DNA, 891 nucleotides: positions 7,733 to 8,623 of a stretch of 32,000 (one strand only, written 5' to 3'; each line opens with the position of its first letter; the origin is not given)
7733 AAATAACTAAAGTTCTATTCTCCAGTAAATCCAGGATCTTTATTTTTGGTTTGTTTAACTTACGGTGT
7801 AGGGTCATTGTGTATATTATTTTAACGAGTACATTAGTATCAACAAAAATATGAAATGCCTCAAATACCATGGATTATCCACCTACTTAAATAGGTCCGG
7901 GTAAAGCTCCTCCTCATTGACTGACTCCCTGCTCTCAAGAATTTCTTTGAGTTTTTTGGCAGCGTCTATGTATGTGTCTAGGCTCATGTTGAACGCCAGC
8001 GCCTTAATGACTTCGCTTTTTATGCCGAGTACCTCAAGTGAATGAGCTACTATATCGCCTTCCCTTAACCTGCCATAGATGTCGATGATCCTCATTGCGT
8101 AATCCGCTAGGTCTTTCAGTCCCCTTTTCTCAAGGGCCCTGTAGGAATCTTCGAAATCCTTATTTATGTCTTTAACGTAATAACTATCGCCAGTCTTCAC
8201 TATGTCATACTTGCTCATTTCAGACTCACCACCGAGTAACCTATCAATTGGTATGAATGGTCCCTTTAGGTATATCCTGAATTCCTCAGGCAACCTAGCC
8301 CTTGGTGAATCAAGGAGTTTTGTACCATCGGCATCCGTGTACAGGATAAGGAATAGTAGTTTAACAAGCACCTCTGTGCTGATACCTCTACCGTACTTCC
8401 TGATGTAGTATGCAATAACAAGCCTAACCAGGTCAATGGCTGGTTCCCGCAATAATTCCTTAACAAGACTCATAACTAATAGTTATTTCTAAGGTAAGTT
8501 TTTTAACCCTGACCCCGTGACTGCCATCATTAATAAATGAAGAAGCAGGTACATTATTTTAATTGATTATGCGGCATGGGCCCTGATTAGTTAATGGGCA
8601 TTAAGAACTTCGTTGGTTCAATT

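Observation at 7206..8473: Candidate toxin-antitoxin/defence pair: Panacea (DUF4065)-like protein followed by an atypical PIN-like protein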

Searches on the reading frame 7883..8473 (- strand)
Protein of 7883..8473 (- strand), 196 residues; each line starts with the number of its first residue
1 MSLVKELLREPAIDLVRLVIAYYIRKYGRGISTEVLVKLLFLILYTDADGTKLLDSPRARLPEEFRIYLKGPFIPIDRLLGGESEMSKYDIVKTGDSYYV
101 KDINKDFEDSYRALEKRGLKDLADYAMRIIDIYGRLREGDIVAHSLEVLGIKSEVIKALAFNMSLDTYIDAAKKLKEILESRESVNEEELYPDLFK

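Call 4: search_protein_families(library=pfam, proteins=[window:7883-8473:-], max_evalue=10)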
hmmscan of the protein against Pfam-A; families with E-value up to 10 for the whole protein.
window:7883-8473:- (196 aa): 0 families

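Call 5: search_protein_families(library=ncbifam, proteins=[window:7883-8473:-], max_evalue=10)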
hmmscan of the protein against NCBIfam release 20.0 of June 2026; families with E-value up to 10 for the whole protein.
window:7883-8473:- (196 aa): 0 families

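Call 6: search_protein_families(library=padloc, proteins=[window:7883-8473:-], max_evalue=10)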
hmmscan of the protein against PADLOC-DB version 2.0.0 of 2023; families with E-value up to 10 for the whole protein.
window:7883-8473:- (196 aa): 0 families

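Call 7: find_homologous_proteins(query=window:7883-8473:-, max_evalue=0.01)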
Query window:7883-8473:- (196 aa): 20 proteins with E <= 0.01 among 725 candidates.
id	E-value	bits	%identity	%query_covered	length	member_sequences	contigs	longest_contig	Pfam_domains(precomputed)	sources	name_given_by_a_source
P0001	7.9e-108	376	93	96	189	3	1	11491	-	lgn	-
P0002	8.0e-87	308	73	99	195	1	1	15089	-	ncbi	-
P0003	1.1e-81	291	69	99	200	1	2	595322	-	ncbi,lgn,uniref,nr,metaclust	ncbi:hypothetical protein [Vulcanisaeta sp. JCM 14467]|uniref:hypothetical protein n=1 Tax=Vulcanisa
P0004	4.2e-79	283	67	100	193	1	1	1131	-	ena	-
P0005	4.8e-79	282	67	100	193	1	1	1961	-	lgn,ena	-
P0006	1.5e-78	281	66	99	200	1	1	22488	-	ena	-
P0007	1.9e-66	241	98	60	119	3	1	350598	-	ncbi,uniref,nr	ncbi:hypothetical protein [Vulcanisaeta souniana]|uniref:hypothetical protein n=1 Tax=Vulcanisaeta s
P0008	4.0e-65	237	57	100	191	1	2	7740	-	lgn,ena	-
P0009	7.4e-65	236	70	82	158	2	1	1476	-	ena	-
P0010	3.4e-63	231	58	94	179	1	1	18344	-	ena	-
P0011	1.1e-56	209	52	100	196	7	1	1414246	-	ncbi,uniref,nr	ncbi:hypothetical protein ODS41_03070 [Pyrobaculum sp. 3827-6]|uniref:hypothetical protein n=1 Tax=P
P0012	2.3e-55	205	54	99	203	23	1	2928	-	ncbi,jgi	jgi:hypothetical protein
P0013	3.3e-55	205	54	99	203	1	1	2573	-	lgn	-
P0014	1.0e-45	174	74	60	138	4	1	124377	-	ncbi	-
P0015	5.6e-42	162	48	99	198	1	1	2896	-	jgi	jgi:hypothetical protein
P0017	2.0e-36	144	45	98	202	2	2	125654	-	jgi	jgi:hypothetical protein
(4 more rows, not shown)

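Call 14: search_solved_structures(query=A1, max_evalue=10)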
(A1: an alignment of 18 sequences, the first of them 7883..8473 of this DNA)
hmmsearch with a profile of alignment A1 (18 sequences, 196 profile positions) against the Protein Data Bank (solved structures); distinct sequences matched with E-value up to 10: 2.
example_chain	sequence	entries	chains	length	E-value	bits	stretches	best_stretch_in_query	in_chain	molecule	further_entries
2a4a_A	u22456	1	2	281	0.18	14.3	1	92-156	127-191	deoxyribose-phosphate aldolase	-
8t5e_A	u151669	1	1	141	0.61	12.6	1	108-180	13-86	Bim_fulldiff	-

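Call 16: find_encoding_contigs(protein=P0011, flank=5000, max_places=3)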
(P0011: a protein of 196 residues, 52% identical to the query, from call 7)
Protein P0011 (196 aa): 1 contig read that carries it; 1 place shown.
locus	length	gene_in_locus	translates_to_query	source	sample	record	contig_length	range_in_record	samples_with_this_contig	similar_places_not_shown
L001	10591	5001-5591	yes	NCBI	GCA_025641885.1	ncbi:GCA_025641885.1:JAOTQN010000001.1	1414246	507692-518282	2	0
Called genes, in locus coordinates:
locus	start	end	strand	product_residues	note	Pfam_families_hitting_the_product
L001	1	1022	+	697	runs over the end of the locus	PF18072:FGAR-AT_linker, PF00586:AIRS, PF02769:AIRS_C, PF00586:AIRS, PF02769:AIRS_C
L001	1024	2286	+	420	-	PF13522:GATase_6, PF13537:GATase_7, PF00156:Pribosyltran (weak)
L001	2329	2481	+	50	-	-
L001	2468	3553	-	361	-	PF22660:RS_preATP-grasp-like, PF02222:ATP-grasp, PF17769:PurK_C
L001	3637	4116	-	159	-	PF00731:AIRC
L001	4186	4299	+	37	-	-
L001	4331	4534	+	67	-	PF05168:HEPN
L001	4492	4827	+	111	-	PF01909:NTP_transf_2 (weak), PF18765:Polbeta (weak)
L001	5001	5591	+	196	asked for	-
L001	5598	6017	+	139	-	-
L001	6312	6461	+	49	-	-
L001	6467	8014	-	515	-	PF02749:QRPTase_N, PF01729:QRPTase_C, PF03807:F420_oxidored (faint), PF01113:DapB_N, PF01408:GFO_IDH_MocA (weak), PF02629:CoA_binding (weak), PF03447:NAD_binding_3, PF01958:Asp_DH_C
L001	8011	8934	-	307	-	PF02445:NadA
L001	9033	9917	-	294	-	PF20143:NAD_kinase_C, PF01978:TrmB (weak), PF08279:HTH_11 (weak)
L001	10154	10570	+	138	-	-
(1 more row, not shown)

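Call 17: find_encoding_contigs(protein=P0003, flank=5000, max_places=3)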
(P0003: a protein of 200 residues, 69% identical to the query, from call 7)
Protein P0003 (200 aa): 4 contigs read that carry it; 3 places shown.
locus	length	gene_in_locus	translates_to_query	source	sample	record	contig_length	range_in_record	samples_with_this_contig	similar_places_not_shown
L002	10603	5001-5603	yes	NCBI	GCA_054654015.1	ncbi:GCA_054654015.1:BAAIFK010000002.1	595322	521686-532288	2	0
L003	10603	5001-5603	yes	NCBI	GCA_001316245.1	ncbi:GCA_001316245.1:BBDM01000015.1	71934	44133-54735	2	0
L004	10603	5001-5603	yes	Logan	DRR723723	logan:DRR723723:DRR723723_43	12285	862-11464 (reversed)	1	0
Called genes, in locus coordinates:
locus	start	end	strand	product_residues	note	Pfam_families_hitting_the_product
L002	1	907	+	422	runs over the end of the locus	PF13173:AAA_14, PF13635:DUF4143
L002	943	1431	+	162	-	PF14539:DUF4442 (weak), PF03061:4HBT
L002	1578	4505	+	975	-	PF01074:Glyco_hydro_38N, PF09261:Alpha-mann_mid, PF07748:Glyco_hydro_38C, PF17677:Glyco_hydro38C2 (weak)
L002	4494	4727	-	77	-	PF01423:LSM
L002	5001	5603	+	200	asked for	-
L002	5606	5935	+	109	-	-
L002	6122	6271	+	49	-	-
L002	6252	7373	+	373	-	PF07282:Cas12f1-like_TNB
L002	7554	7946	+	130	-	PF08960:STIV_B116-like (weak)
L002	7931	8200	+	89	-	-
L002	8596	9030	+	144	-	-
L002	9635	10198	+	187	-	PF26618:DUF8196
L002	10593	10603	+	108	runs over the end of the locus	-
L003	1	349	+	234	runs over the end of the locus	PF13173:AAA_14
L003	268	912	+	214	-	PF13635:DUF4143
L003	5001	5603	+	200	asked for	-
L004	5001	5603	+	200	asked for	-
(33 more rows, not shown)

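Call 18: find_encoding_contigs(protein=P0017, flank=5000, max_places=3)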
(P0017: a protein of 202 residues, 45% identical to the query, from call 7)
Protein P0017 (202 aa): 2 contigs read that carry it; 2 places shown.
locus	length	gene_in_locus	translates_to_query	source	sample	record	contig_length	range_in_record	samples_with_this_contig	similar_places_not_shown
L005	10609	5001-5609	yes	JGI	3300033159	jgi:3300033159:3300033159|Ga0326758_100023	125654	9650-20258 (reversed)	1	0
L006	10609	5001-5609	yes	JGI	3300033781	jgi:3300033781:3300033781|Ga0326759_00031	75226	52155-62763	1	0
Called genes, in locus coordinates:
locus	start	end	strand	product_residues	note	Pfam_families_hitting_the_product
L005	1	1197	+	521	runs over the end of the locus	PF00437:T2SSE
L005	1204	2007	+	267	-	PF01656:CbiA (weak)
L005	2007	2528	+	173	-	-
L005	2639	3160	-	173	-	-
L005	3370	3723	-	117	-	-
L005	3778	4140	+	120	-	-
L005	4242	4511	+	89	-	-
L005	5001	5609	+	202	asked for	-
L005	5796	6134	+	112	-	-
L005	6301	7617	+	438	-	-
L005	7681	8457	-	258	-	-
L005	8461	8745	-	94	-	-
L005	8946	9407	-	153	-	-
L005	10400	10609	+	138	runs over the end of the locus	-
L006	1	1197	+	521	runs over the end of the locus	PF00437:T2SSE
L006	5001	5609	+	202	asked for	-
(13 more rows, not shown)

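Call 21: find_related_loci(query=A1, collection=genome_contigs, flank=6000)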
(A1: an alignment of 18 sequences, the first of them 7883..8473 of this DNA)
Query A1 (196 aa) in genome_contigs; peptide patterns used: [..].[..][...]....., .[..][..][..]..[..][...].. (x = any residue, [..] = any of these).
115 stretches matched a pattern; 4 encode a relative of the query (tblastn E <= 1e-3); 4 distinct loci.
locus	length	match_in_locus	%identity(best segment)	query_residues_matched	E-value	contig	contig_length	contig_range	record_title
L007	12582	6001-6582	69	3-196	3e-88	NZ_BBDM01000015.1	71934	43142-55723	Vulcanisaeta sp. JCM 14467, whole genome shotgun sequence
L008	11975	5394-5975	61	1-196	1e-77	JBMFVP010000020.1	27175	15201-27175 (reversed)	MAG: Thermocladium sp. isolate KM4348-32 NODE_20_length_27175_cov_4.039339, whole genome shotgun sequence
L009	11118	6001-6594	54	2-196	7e-62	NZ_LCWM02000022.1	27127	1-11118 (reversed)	Thermoproteus sp. CP80 NODE_93_length_27127_cov_9.70848_ID_1503862, whole genome shotgun sequence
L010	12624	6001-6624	32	1-178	2e-13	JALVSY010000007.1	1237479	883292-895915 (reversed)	MAG: Pyrodictiaceae archaeon isolate M1_maxbin2_scaf2bin.012 M1_NODE_1_length_1237479_cov_161.761673, whole genome shotg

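Call 24: predict_structure(alignment_id=A1)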
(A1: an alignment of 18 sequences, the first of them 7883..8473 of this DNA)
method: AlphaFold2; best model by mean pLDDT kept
length: 196 residues; sequences in the alignment: 18
mean_pLDDT: 89.6   pTM: 0.85
mean pLDDT of the five models: 89.6, 88.4, 87.5, 87.4, 86.2
residues with pLDDT >= 90: 143; 70-90: 35; 50-70: 14; < 50: 4
segments of 3 or more residues with pLDDT < 50: none
pLDDT, mean of each block of 10 residues (from residue 1): 75 97 97 98 95 91 93 94 88 94 96 97 98 96 95 87 92 83 58 55
secondary structure, 60 per line:
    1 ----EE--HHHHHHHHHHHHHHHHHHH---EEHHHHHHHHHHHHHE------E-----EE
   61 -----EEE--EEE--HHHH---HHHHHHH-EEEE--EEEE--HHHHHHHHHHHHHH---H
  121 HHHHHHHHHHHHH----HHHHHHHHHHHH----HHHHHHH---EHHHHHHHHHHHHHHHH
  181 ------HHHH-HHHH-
elements in order: H9-27 H33-45 E66-68 E71-73 H76-79 H83-89 E91-94 E97-100 H103-116 H120-133 H138-149 H154-160 H165-180 H187-190 H192-195
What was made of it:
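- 7883..8473 (-): P1: 196-aa Panacea-like protein, the putative antitoxin or sensor. It has a globular helical domain with a beta-hairpin at '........', an inserted small hairpin (about residues 83-100), and a conserved, poorly ordered C-terminal tail (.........). AlphaFold2 pLDDT 89.6 (call 24).
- On Panacea / DUF4065 (Pfam PF13274 SocA_Panacea): The P1 model (pLDDT 89.6) is helical with a hairpin at residues 66-73, plus an extra hairpin at 91-100 (call 24).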

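Call 25: find_related_loci(query=A1, collection=metagenome_contigs, flank=6000)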
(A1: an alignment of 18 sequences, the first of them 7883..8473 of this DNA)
Query A1 (196 aa) in metagenome_contigs; peptide patterns used: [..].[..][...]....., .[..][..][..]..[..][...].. (x = any residue, [..] = any of these).
169 stretches matched a pattern; 16 encode a relative of the query (tblastn E <= 1e-3); 16 distinct loci.
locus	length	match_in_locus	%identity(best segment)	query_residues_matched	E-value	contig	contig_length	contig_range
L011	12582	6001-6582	59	1-196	3e-76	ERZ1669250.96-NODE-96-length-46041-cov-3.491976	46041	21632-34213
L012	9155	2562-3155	54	2-196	5e-61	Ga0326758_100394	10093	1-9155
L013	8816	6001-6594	54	2-196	6e-61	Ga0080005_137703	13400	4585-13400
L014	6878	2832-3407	49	3-196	2e-45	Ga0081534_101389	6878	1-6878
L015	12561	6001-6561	45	5-196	1e-44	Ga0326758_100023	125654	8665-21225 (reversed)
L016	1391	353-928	45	3-196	5e-46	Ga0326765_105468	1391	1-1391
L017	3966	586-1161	45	2-195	4e-42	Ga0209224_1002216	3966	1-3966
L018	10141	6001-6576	45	2-195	4e-42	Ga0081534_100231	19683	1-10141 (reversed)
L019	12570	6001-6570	44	4-195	2e-40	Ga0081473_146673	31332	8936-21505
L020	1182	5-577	44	3-196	6e-41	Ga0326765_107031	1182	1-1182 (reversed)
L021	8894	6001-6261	76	1-87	4e-39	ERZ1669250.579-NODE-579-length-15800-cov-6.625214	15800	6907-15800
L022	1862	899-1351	45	44-196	9e-33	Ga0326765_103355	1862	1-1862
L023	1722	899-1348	45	44-195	8e-32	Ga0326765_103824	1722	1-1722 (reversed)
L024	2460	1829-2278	45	44-195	5e-27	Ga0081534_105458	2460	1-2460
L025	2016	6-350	42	78-196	3e-24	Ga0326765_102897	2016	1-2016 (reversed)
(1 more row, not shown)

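Call 29: fold_search(model_id=the predicted structure, library=pdb)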
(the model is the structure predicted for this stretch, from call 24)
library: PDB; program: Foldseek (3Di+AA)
matches with E <= 10: 118; with E <= 0.001: 0
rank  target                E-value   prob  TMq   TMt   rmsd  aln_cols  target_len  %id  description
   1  7cmc_B                2.7e-01  0.05  0.13  0.10  18.5       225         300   13  CRYSTAL STRUCTURE OF DEOXYHYPUSINE SYNTHASE FROM PYROCOCCUS HORIKOSHII (released 2020-09-02)
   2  7cmc_D                4.0e-01  0.03  0.12  0.09  18.2       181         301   14  CRYSTAL STRUCTURE OF DEOXYHYPUSINE SYNTHASE FROM PYROCOCCUS HORIKOSHII (released 2020-09-02)
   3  7cmc_C                5.5e-01  0.03  0.11  0.09  18.3       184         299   14  CRYSTAL STRUCTURE OF DEOXYHYPUSINE SYNTHASE FROM PYROCOCCUS HORIKOSHII (released 2020-09-02)
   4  7cmc_A                1.1e+00  0.02  0.12  0.09  17.9       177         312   13  CRYSTAL STRUCTURE OF DEOXYHYPUSINE SYNTHASE FROM PYROCOCCUS HORIKOSHII (released 2020-09-02)
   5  9iei_A                2.5e+00  0.01  0.12  0.08  18.1       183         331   12  Human Deoxyhypusine Synthase Fragment Screening Campaign - ligand VT00416 (released 2026-01-21)
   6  6euz_A                2.6e+00  0.03  0.15  0.14  11.4       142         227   15  The Transcriptional Regulator PrfA from Listeria Monocytogenes in complex with a ring-fused 2-pyridone (MK37) (released 2018-05-02)
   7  7waq_A                2.7e+00  0.05  0.24  0.15  17.0       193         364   16  SbSOMT in complex with resveratrol (released 2022-12-21)
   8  9ff4_A                2.9e+00  0.06  0.23  0.25  13.6       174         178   10  The structure of G.kaustophilus T-1 ScoC-17bp dsDNA complex (released 2025-06-04)
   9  3boq_B                3.1e+00  0.05  0.18  0.23  12.8       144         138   10  Crystal structure of MarR family transcriptional regulator from Silicibacter pomeroyi (released 2008-01-01)
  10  1rqd_A                3.4e+00  0.01  0.11  0.08  15.1       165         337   12  deoxyhypusine synthase holoenzyme in its low ionic strength, high pH crystal form with the inhibitor GC7 bound in the  (released 2004-07-13)
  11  6p4v_B                3.4e+00  0.01  0.12  0.09  17.6       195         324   12  1.65 Angstrom ternary complex of Deoxyhypusine synthase with cofactor NAD and spermidine mimic inhibitor GC7 (released 2020-04-01)
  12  6qvz_A                3.6e+00  0.03  0.15  0.14  11.7       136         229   12  The Transcriptional Regulator PrfA-L140H mutant from Listeria Monocytogenes (released 2020-04-01)
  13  2d05                  3.6e+00  0.02  0.18  0.15  13.8       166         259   12  Chitosanase From Bacillus circulans mutant K218P (released 2005-12-06)
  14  1p4e_A                3.6e+00  0.02  0.18  0.11  13.0       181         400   11  Flpe W330F mutant-DNA Holliday Junction Complex (released 2003-05-20)
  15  3k57_A                3.6e+00  0.02  0.11  0.04  16.9       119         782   13  Crystal structure of E.coli Pol II-normal DNA-dATP ternary complex (released 2010-02-09)
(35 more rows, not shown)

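Call 31: search_protein_representatives(alignment_id=A1)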
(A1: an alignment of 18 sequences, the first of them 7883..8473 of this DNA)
Query: 18 sequences, 196 profile positions. Proteins with E-value up to 0.001 (for the whole library): 28; up to 1e-10: 15; up to 1e-30: 9. The best 28 are listed.
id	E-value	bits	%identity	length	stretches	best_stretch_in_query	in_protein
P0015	3.9e-82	290.7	-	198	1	4-195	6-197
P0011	1.2e-78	279.3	-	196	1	4-194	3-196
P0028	5.5e-65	234.7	-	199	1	3-195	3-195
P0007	1.1e-47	178.2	-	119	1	4-116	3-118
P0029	1.7e-43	164.6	-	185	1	10-194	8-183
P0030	3.4e-36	140.7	-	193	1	4-193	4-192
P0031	2.7e-34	134.6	-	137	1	26-143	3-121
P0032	3.3e-33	131.0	-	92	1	4-83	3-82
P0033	6.0e-31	123.6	-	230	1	3-181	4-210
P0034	1.2e-26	109.6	-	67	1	129-194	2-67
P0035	1.8e-15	73.1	-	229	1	13-178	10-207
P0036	2.2e-12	63.0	-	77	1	124-194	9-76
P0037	8.4e-12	61.2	-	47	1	153-195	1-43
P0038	8.5e-12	61.1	-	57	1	100-150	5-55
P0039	2.6e-11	59.5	-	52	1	145-194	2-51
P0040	1.5e-10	57.1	-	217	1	116-181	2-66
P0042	1.5e-07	47.3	-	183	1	36-178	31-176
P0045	2.3e-06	43.4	-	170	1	8-184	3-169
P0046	2.4e-06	43.3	-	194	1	21-185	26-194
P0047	1.0e-05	41.3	-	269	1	13-151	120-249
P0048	1.9e-05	40.4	-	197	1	28-184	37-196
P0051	2.4e-04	36.8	-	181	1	26-184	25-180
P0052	9.6e-04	34.9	-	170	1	15-171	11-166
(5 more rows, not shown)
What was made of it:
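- On Panacea / DUF4065 (Pfam PF13274 SocA_Panacea): The A1 profile retrieves P0052 at E 9.6e-4 in 1.84e9 proteins (call 31).
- The A1 profile retrieves P0052 (E 9.6e-4 in 1.84e9 proteins) and P0047 (E 1e-5) (call 31).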

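Call 32: search_protein_families(library=pfam, proteins=[P0033, P0035, P0040, P0042, P0045, P0046, P0047, P0048, P0051, P0052], max_evalue=1)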
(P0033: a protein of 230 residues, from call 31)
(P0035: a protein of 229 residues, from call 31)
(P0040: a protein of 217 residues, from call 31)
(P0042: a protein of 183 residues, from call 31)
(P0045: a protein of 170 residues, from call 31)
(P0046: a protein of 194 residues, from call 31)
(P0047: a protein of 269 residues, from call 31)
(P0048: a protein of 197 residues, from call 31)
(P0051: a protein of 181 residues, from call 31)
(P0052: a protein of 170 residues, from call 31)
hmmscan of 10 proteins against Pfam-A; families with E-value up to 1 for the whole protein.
P0033 (230 aa): 1 family
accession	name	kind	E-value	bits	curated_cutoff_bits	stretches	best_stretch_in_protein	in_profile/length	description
PF07299.16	EF-G-binding_N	-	0.061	14.2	27.1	1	112-155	39-81/83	Elongation factor G-binding protein, N-terminal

P0035 (229 aa): 0 families

P0040 (217 aa): 0 families

P0042 (183 aa): 1 family
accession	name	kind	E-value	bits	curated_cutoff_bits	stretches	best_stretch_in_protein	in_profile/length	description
PF05402.18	PqqD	-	0.02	15.7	23.4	1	97-145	10-58/67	Coenzyme PQQ synthesis protein D (PqqD)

P0045 (170 aa): 9 families
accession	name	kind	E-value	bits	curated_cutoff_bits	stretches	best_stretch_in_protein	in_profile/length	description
PF01978.25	TrmB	-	0.0058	16.9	25.6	1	67-92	34-59/68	Sugar-specific transcriptional regulator TrmB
PF22194.2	F-93_WHD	-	0.0077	16.7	28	1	71-90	31-50/62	F-93, winged-helix domain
PF09840.14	DUF2067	-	0.022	14.8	24.9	1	69-99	152-183/187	Uncharacterized protein conserved in archaea (DUF2067)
PF12802.13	MarR_2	-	0.024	15.2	27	0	109-128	10-30/61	MarR family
PF13730.12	HTH_36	-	0.06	13.6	25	0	66-85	36-55/55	Helix-turn-helix domain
PF09106.17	SelB-wing_2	-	0.067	13.7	22.3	1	61-90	24-53/57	Elongation factor SelB, winged helix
PF08621.15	RPAP1_N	-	0.12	12.6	25.3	0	114-133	9-28/46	RPAP1-like, N-terminal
PF24406.1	nSTAND_NTPase4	-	0.16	12.5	27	1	71-92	24-45/58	Novel STAND NTPase 4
PF13338.12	AbiEi_4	-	0.4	11.3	25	0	114-128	20-33/49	Transcriptional regulator, AbiEi antitoxin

P0046 (194 aa): 2 families
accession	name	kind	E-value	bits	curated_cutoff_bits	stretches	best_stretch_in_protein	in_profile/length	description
PF24980.1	LSU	-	0.061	13.8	30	1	120-135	3-18/53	Response to Low Sulfur (LSU) family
PF09840.14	DUF2067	-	0.29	11.1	24.9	0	80-112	150-182/187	Uncharacterized protein conserved in archaea (DUF2067)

P0047 (269 aa): 2 families
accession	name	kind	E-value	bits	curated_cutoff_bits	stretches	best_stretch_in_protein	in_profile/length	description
PF13274.11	SocA_Panacea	-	0.00084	20.7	25.7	1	145-243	1-108/113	Antitoxin SocA-like, Panacea domain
PF23591.1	CILP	-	0.072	13.6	27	1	94-142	21-67/90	Cartilage intermediate layer protein 1-like domain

P0048 (197 aa): 3 families
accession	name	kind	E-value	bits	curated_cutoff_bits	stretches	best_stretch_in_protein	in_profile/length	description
PF21128.4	MCM4_WHD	-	0.056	13.9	24.4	0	181-195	49-63/75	MCM4, winged helix domain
PF21964.2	NSF_ATPase_lid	-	0.095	13.2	27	1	165-195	31-59/68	NSF, AAA+ ATPase lid domain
PF01978.25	TrmB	-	0.16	12.3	25.6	0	81-113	31-63/68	Sugar-specific transcriptional regulator TrmB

P0051 (181 aa): 2 families
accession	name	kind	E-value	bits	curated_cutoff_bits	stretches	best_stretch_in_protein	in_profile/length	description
PF01978.25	TrmB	-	0.032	14.5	25.6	1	72-96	34-58/68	Sugar-specific transcriptional regulator TrmB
PF06969.22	HemN_C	-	0.1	13.1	24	0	154-179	29-52/67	HemN C-terminal domain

P0052 (170 aa): 1 family
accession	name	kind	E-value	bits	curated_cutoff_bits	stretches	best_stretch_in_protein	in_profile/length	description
PF13274.11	SocA_Panacea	-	3.4e-07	31.6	25.7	1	33-141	1-108/113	Antitoxin SocA-like, Panacea domain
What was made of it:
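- P0052 passes PF13274 at 31.6 bits against a cut-off of 25.7 (call 32). Relatives of P1 give weak winged-helix hits in the region of the inserted hairpin (call 32).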
